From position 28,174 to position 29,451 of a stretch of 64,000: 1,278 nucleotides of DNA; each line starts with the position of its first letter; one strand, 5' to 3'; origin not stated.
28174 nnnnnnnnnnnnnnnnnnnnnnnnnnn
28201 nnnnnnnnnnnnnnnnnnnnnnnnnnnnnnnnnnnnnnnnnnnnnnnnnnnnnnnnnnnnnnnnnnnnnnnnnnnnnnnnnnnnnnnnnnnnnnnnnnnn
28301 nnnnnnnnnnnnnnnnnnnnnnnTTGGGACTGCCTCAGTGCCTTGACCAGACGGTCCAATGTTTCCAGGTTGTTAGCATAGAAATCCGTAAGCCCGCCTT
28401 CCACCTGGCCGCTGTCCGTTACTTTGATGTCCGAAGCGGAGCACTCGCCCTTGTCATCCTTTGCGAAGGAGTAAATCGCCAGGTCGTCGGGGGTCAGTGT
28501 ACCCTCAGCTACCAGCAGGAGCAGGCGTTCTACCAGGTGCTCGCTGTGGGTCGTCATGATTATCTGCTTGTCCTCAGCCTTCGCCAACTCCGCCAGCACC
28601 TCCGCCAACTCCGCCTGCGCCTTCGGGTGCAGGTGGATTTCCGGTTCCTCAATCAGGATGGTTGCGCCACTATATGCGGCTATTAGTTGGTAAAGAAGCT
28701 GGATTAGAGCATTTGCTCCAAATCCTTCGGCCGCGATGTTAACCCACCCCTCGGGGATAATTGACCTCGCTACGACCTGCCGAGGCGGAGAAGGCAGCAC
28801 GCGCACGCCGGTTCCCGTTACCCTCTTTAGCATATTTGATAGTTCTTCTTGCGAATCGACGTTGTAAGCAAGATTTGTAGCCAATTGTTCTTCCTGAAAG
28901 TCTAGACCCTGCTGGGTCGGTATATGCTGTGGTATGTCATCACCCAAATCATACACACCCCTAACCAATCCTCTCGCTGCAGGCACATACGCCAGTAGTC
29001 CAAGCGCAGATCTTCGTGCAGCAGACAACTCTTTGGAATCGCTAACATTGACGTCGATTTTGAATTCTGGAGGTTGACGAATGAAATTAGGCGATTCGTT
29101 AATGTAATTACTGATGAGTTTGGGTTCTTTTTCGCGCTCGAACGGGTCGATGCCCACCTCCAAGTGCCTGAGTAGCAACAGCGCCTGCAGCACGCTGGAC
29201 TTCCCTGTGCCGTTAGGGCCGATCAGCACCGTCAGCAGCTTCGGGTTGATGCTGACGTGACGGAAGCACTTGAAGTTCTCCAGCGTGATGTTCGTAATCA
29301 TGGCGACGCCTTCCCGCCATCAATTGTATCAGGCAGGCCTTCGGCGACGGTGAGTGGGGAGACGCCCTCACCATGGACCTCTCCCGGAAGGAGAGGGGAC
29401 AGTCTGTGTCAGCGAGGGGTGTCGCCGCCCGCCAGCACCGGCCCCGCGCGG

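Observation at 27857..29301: Two-gene AAA15-type ATPase plus PIN-like protein cassette: candidate uncharacterised defence/abortive-infection module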

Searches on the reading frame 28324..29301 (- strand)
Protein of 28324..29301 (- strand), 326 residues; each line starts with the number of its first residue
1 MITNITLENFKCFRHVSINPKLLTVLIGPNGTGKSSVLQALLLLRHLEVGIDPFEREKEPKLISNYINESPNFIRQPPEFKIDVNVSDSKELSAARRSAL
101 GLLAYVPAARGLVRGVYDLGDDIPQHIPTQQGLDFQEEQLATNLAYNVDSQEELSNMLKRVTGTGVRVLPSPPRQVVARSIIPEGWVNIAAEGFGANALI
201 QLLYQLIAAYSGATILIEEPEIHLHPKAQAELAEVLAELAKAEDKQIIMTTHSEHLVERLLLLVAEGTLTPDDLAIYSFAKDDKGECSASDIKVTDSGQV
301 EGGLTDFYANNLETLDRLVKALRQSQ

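Call 3: search_protein_families(library=pfam, proteins=[window:28324-29301:-], max_evalue=1)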
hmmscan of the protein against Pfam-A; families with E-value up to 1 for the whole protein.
window:28324-29301:- (326 aa): 21 families
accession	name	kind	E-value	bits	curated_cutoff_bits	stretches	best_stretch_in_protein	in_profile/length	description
PF13175.12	AAA_15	-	2.2e-33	116.9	32.1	2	152-257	266-374/374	AAA ATPase domain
PF13304.12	AAA_21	-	1.6e-26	94.5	27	2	185-258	231-304/304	AAA domain, putative AbiEii toxin, Type IV TA system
PF02463.25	SMC_N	-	2.2e-09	37.5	40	1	1-42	1-45/220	RecF/RecN/SMC N terminal domain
PF13476.12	AAA_23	-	9.6e-09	36.6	27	1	5-43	2-41/201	AAA domain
PF11398.14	DUF2813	-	6.5e-08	32.8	21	2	4-47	5-48/372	Protein of unknown function (DUF2813)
PF00005.33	ABC_tran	-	5.8e-05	24.1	25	1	16-55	6-45/137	ABC transporter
PF13555.12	AAA_29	-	0.00043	20.4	27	1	8-43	7-44/61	P-loop containing region of AAA domain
PF13401.12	AAA_22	-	0.0016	19.2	27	1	21-48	5-32/130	AAA domain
PF13191.12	AAA_16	-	0.0032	18.4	32.6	1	22-46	25-51/167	AAA ATPase domain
PF00004.35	AAA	-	0.0039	18.1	21.2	1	25-76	2-48/131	ATPase family associated with various cellular activities (AAA)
PF20703.3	nSTAND1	-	0.0088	16.1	27.1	1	22-45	34-57/379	Novel STAND NTPase 1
PF13514.12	AAA_27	-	0.015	15.3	22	1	19-44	24-49/206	AAA domain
PF13604.12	AAA_30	-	0.033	14.3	27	1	13-41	10-38/191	AAA domain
PF20720.3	nSTAND3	-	0.054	13.6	27.2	0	24-70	20-64/155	Novel STAND NTPase 3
PF01926.29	MMR_HSR1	-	0.059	13.9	21.9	0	25-42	3-20/113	50S ribosome-binding GTPase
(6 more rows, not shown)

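Call 4: search_protein_families(library=padloc, proteins=[window:28324-29301:-], max_evalue=1)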
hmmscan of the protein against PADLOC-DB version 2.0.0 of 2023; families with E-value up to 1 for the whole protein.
window:28324-29301:- (326 aa): 162 families (the best 25 are shown)
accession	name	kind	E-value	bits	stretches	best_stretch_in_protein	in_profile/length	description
PDLC03878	NsnB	-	2.2e-46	157.2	1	1-318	1-342/345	-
PDLC02979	AriA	-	1.5e-36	125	2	138-257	257-373/373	-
PDLC04148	HEC-03B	-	4.6e-32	109.6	2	190-316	317-442/458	-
PDLC02980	AriA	-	7.7e-27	93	2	185-257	231-303/304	-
PDLC04707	PDC-M55A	-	1.1e-26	91.8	2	186-321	273-412/421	-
PDLC04180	HEC-01A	-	1.1e-20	72.2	2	199-259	262-323/382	-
PDLC02358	Old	-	4.2e-20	70.1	2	198-259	267-331/578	Old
PDLC04178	HEC-01A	-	8.5e-20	69.1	2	202-259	278-333/399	-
PDLC04177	HEC-01A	-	1.6e-18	64.9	2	200-260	285-343/393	-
PDLC04175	HEC-01A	-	1.6e-18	64.9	2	200-260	257-315/363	-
PDLC04213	HEC-02A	-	2.2e-18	64.9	2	187-289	207-304/337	-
PDLC04135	mad3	-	2.5e-18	64.8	2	1-44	1-45/374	mads_3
PDLC02915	ATPase-Toprim_I-B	-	2.8e-18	64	2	200-263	243-305/623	-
PDLC00069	GajA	-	2.9e-18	63.7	2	214-256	337-380/687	AAA ATPase domain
PDLC00278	PtuA1|PtuA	-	1.9e-17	61.7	2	2-42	3-44/436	AAA ATPase domain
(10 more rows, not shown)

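Call 5: search_protein_families(library=ncbifam, proteins=[window:28324-29301:-], max_evalue=1)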
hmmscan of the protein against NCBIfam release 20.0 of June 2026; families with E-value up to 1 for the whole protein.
window:28324-29301:- (326 aa): 88 families (the best 25 are shown)
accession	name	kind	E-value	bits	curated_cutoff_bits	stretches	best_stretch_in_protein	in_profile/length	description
NF047739.1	antiphage_MADS3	equivalog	5.3e-16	58.8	420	2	1-47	1-47/427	methylation-associated defense system AAA family ATPase MAD3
NF041760.1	PtuA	equivalog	5.7e-15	55.2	500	2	2-42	52-93/524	retron Ec78 anti-phage system effector ATPase PtuA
NF038234.1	retron_eff_Eco8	equivalog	1.7e-12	46.7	250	2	199-263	259-331/679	retron Eco8 family effector endonuclease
TIGR00611.2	recf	equivalog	6.2e-09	35.5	172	1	2-46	1-46/339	DNA replication/repair protein RecF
NF040873.1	AztA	equivalog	2.7e-07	30.4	220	2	16-42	13-39/191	zinc ABC transporter ATP-binding protein AztA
TIGR04521.1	ECF_ATPase_2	equivalog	6.8e-07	28.6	330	1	209-259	160-210/279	energy-coupling factor transporter ATPase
TIGR04435.1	restrict_AAA_1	hypoth_equivalog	2e-06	26.8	300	2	25-48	41-65/568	restriction system-associated AAA family ATPase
TIGR00972.1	3a0107s01c2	equivalog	2.7e-06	26.9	343.2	2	15-45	21-51/248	phosphate ABC transporter ATP-binding protein PstB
TIGR02857.1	CydD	equivalog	3.2e-06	26.4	435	2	16-45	343-372/529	thiol reductant ABC exporter subunit CydD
NF010068.0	PRK13548.1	equivalog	3.2e-06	26.4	261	2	16-41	26-51/261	heme ABC transporter ATP-binding protein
TIGR03771.1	anch_rpt_ABC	equivalog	5e-06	26.4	268.8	2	212-253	132-172/223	anchored repeat-type ABC transporter ATP-binding subunit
NF008409.0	PRK11231.1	equivalog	1.8e-05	24.2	375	1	18-47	25-54/255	Fe(3+) dicitrate ABC transporter ATP-binding protein FecE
NF053840.1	MnTportMntADein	equivalog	1.9e-05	24.4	400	1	17-61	23-68/240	manganese ABC transporter ATP-binding protein MntA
TIGR04520.1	ECF_ATPase_1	equivalog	1.9e-05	24.3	315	1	209-253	152-196/269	energy-coupling factor transporter ATPase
NF052485.1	sider_ATP_EitC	equivalog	4.9e-05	22.9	485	1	25-84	32-91/251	siderophore ABC transporter ATP-binding protein EitC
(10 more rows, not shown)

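Call 7: search_solved_structures(query=window:28324-29301:-, max_evalue=0.001)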
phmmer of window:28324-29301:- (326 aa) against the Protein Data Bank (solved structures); distinct sequences matched with E-value up to 0.001: 17.
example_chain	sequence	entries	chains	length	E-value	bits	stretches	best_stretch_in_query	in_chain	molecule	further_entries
6p74_A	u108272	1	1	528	1.2e-11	47.7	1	213-258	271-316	Putative ATP-dependent endonuclease of the OLD family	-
8ee4_A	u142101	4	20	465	4.8e-06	29.3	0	3-44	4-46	PtuA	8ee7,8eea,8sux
9kjx_B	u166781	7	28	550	1.8e-05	27.3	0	213-257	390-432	AAA family ATPase | Retron I-A effector PtuA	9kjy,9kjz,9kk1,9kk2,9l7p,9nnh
9vkz_A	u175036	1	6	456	3.2e-05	26.6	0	213-256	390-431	Retron Ec78 probable ATPase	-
8wy4_A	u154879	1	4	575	3.6e-05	26.4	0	3-49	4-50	Endonuclease GajA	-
8jq9_B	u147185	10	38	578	3.6e-05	26.4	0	3-49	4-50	Endonuclease GajA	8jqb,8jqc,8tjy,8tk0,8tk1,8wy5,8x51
8sm3_A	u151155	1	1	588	3.9e-05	26.3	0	3-49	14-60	Endonuclease GajA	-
8j4t_A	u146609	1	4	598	3.9e-05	26.3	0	3-49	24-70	Endonuclease GajA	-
22bu_B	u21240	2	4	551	4e-05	26.2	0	213-255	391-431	AAA family ATPase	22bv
9vh1_D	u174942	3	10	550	4.1e-05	26.2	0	213-257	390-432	Retron Ec78 probable ATPase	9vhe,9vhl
9n69_A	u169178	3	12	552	4.4e-05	26.1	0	4-60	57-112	AAA family ATPase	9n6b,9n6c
9u9y_A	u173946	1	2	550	4.7e-05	26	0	213-257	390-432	AAA family ATPase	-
9nnb_C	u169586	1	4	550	4.7e-05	26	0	213-257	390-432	Retron I-A effector PtuA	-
9nnk_C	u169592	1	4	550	4.9e-05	25.9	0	213-257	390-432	Retreon I-A effector PtuA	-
8u7i_A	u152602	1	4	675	5.5e-05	25.8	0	3-49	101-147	Endonuclease GajA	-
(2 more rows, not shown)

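Call 28: find_homologous_proteins(query=window:28324-29301:-, max_evalue=0.00001)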
Query window:28324-29301:- (326 aa): 1351 proteins with E <= 0.00001 among 8000 candidates; the best 120 are listed.
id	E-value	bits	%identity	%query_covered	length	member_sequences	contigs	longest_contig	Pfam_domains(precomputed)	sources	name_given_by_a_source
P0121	8.2e-209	710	100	100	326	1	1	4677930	PF11398.15,PF13175.13,PF13476.13,PF02463.26,PF13304.13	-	-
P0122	1.3e-176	604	85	100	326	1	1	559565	PF11398.15,PF13175.13,PF13476.13,PF02463.26,PF13304.13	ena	-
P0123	1.1e-164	565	81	99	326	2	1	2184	PF11398.15,PF00005.34,PF13175.13,PF13476.13,PF02463.26,PF13304.13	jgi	jgi:ABC-type cobalamin/Fe3+-siderophores transport system ATPase subunit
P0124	8.9e-164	562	79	100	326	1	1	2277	PF11398.15,PF13175.13,PF13476.13,PF02463.26,PF13304.13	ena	-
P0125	1.6e-128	446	67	100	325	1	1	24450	PF11398.15,PF13175.13,PF13476.13,PF02463.26,PF13304.13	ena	-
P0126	2.2e-125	436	66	100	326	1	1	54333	PF11398.15,PF13175.13,PF13476.13,PF02463.26,PF13304.13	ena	-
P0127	4.7e-124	432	64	100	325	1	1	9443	PF11398.15,PF00005.34,PF13175.13,PF13476.13,PF02463.26,PF13304.13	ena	-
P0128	3.1e-122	426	64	100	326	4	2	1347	PF13175.13,PF13476.13,PF02463.26,PF13304.13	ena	-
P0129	3.4e-122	426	65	99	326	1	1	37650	PF11398.15,PF13175.13,PF13476.13,PF02463.26,PF13304.13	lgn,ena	-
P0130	3.5e-122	425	65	100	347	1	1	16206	PF11398.15,PF13175.13,PF13476.13,PF02463.26,PF13304.13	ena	-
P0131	4.2e-122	425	67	100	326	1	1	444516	PF11398.15,PF13175.13,PF13476.13,PF02463.26,PF13304.13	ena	-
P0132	5.4e-122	425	64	100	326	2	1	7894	PF13175.13,PF13476.13,PF02463.26,PF13304.13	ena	-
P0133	6.9e-122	425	64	100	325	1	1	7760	PF11398.15,PF13175.13,PF13476.13,PF02463.26,PF13304.13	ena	-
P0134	1.6e-121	423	63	99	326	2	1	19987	PF11398.15,PF13175.13,PF13476.13,PF02463.26,PF13304.13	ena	-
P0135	2.1e-121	423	64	100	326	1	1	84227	PF13175.13,PF13476.13,PF02463.26,PF13304.13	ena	-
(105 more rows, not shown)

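Call 74: predict_structure(alignment_id=A4)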
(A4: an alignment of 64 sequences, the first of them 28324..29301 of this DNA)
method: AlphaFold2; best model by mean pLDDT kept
length: 326 residues; sequences in the alignment: 64
mean_pLDDT: 84.0   pTM: 0.85
mean pLDDT of the five models: 84.0, 84.0, 83.1, 82.5, 81.8
residues with pLDDT >= 90: 152; 70-90: 119; 50-70: 46; < 50: 9
segments of 3 or more residues with pLDDT < 50: 63-69
pLDDT, mean of each block of 10 residues (from residue 1): 91 92 94 90 85 63 46 60 81 85 82 90 79 87 92 94 92 91 86 81 91 92 89 96 95 91 93 94 89 86 56 64 63
secondary structure, 60 per line:
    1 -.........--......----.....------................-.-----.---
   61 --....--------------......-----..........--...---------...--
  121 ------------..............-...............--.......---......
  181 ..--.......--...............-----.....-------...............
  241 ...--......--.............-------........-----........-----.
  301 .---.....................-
elements in order: E2-10 E13-18 E23-27 H34-49 H63-66 E81-86 H92-101 E104-106 E116-118 H133-146 H148-162 E165-171 E175-182 E185-188 H194-208 E214-218 H226-243 E246-251 H254-266 E274-281 E287-294 H305-325

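Call 81: fold_search(model_id=the predicted structure, library=pdb)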
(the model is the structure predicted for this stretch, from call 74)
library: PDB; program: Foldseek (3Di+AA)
matches with E <= 10: 1388; with E <= 0.001: 735
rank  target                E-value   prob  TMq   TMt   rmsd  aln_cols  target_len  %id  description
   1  8sux_F                1.9e-12  1.00  0.51  0.46  13.2       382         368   16  Structure of E. coli PtuA hexamer (released 2024-01-10)
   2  8eea_B                3.0e-12  1.00  0.56  0.50   7.8       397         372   15  Structure of E.coli Septu (PtuAB) complex (released 2023-12-27)
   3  9n69_C                3.0e-12  1.00  0.55  0.42  16.2       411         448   16  Structure of the retron IA complex with HNH nuclease in the "down" orientation (released 2025-04-23)
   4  8eea_A                3.6e-12  1.00  0.59  0.52   9.2       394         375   16  Structure of E.coli Septu (PtuAB) complex (released 2023-12-27)
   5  4ncj_C                9.3e-12  1.00  0.52  0.53   7.8       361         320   13  Crystal Structure of Pyrococcus furiosis Rad50 R805E mutation with ADP Beryllium Flouride (released 2014-03-05)
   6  9n69_D                9.3e-12  1.00  0.52  0.41   9.6       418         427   14  Structure of the retron IA complex with HNH nuclease in the "down" orientation (released 2025-04-23)
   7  9e91_A                1.9e-11  1.00  0.54  0.46   7.7       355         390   15  Ec83 Retron PtuA Dimer bound to ATP (released 2025-07-02)
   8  9nnb_D                2.0e-11  1.00  0.57  0.39  10.2       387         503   15  Cryo-EM structure of the Retron Ec78 complex, PtuA:PtuB:RT (4:2:1) (released 2025-10-08)
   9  9lpa_B                2.1e-11  1.00  0.47  0.22  15.7       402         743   14  The cryo-EM structure of retron Eco8 in an active state (released 2025-11-19)
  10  8eea_C                2.5e-11  1.00  0.51  0.39   9.9       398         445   15  Structure of E.coli Septu (PtuAB) complex (released 2023-12-27)
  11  9u9y_A                2.7e-11  1.00  0.58  0.47   6.5       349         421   15  Cryo-EM structure of retron Ec78 effector complex (released 2025-12-10)
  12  3qkt_B                2.8e-11  1.00  0.51  0.52  10.4       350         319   13  Rad50 ABC-ATPase with adjacent coiled-coil region in complex with AMP-PNP (released 2011-03-30)
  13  9n6b_B                3.0e-11  1.00  0.51  0.35  16.2       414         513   14  Structure of the retron IA complex with HNH nuclease in the "up" orientation (released 2025-04-23)
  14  8sux_D                3.2e-11  1.00  0.50  0.46   9.5       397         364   15  Structure of E. coli PtuA hexamer (released 2024-01-10)
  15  9vhe_C                3.6e-11  1.00  0.54  0.52   8.5       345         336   15  cryoEM structure of retron-Eco7 complex (released 2025-12-31)
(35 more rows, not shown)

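Call 96: search_dna_similar(query=window:28324-29301:-, collection=plasmids, mode=protein, max_evalue=1e-8, max_rows=40)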
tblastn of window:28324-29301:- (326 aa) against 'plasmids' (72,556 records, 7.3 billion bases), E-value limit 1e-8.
No match.

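Call 97: search_dna_similar(query=window:28324-29301:-, collection=plasmids, mode=protein, max_evalue=0.001, max_rows=40)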
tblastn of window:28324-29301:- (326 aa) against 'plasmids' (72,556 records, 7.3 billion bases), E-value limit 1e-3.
Records with a match: 13; places in all: 13; records where one place covers at least 80% of the query: 0.
Best place of each record, by identity: <60% 13.
By first word of the organism name: Aeromonas 6; Vibrio 1; Cupriavidus 1; Azotobacter 1; Nonomuraea 1; Paracoccus 1; Methylobacterium 1; Citricoccus 1.
By predicted mobility (MOB-suite, as given by PLSDB): conjugative 6; mobilizable 4; non-mobilizable 3.
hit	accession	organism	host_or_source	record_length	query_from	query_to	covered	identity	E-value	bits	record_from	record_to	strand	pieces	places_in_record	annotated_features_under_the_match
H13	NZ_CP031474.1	Vibrio coralliilyticus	Oyster larvae,Bacterium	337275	165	289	38%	36.4%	6e-7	59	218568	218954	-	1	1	AAA family ATPase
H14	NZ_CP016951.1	Cupriavidus taiwanensis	Mimosa,single cell,nodules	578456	185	318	41%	32.8%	8e-5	52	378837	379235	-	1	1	DUF3696 domain-containing protein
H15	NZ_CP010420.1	Azotobacter chroococcum NCIMB 8003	cell culture,soil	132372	187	326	43%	31.3%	1e-6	57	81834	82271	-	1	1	DUF3696 domain-containing protein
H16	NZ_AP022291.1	Aeromonas veronii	-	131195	175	312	42%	30.6%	1e-6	58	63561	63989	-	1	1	DUF3696 domain-containing protein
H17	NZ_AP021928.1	Aeromonas caviae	-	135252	175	312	42%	30.6%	1e-6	58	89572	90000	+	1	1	DUF3696 domain-containing protein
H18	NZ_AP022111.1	Aeromonas caviae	-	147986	175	312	42%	30.6%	1e-6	58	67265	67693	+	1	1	DUF3696 domain-containing protein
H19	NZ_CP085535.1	Aeromonas salmonicida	Brook charr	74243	175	312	42%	30.6%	1e-6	57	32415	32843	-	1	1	DUF3696 domain-containing protein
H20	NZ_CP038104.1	Aeromonas salmonicida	Salvelinus fontinalis,whole organism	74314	175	312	42%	30.6%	1e-6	57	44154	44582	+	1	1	DUF3696 domain-containing protein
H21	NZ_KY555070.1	Aeromonas salmonicida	-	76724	175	312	42%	30.6%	1e-6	57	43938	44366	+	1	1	DUF3696 domain-containing protein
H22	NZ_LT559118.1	Nonomuraea gerenzanensis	-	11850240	216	321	33%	33.0%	3e-5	53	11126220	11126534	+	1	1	none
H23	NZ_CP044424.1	Paracoccus pantotrophus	cell culture,denitrifying, ...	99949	1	70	21%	48.1%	8e-8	61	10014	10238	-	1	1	DUF3696 domain-containing protein | DUF262 domain-containing protein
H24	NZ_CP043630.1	Methylobacterium aquaticum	Prosopis cineraria,pure bacterial ...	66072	1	45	14%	57.8%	4e-5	53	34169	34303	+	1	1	DUF3696 domain-containing protein | DUF262 domain-containing protein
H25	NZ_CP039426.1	Citricoccus sp. SGAir0253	whole organism,air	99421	2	41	12%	52.5%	4e-4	50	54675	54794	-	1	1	ATP-dependent endonuclease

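Call 98: get_annotated_region(hit=H23, flank=4500)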
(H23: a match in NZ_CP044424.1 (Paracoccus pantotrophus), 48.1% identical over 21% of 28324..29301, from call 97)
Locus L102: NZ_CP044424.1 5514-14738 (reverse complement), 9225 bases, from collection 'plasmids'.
description: Paracoccus pantotrophus strain DSM 2944 plasmid pPAN1, complete sequence
organism: Paracoccus pantotrophus (NCBI taxid 82367)
taxonomy: Bacteria; Pseudomonadota; Alphaproteobacteria; Rhodobacterales; Paracoccaceae; Paracoccus; Paracoccus pantotrophus
host: -; source: cell culture,denitrifying, sulfide-oxidizing effluent-treatment plant; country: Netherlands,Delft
typing (MOB-suite, as given by PLSDB): mobilizable; replicon rep_cluster_605; relaxase MOBP
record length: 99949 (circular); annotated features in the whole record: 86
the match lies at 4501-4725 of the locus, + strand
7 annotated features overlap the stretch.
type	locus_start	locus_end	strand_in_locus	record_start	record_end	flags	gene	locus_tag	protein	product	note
CDS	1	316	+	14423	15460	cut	-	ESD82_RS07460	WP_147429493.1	DUF1837 domain-containing protein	-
CDS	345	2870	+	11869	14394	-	-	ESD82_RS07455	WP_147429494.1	DEAD/DEAH box helicase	-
CDS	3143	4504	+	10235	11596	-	-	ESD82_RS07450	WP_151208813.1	DUF262 domain-containing protein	-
CDS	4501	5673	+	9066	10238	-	-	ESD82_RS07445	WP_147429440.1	DUF3696 domain-containing protein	-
CDS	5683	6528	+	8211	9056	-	-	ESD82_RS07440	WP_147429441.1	hypothetical protein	-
CDS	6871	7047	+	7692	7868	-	-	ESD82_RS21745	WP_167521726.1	hypothetical protein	-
CDS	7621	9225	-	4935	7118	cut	-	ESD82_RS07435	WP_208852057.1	PAS-domain containing protein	-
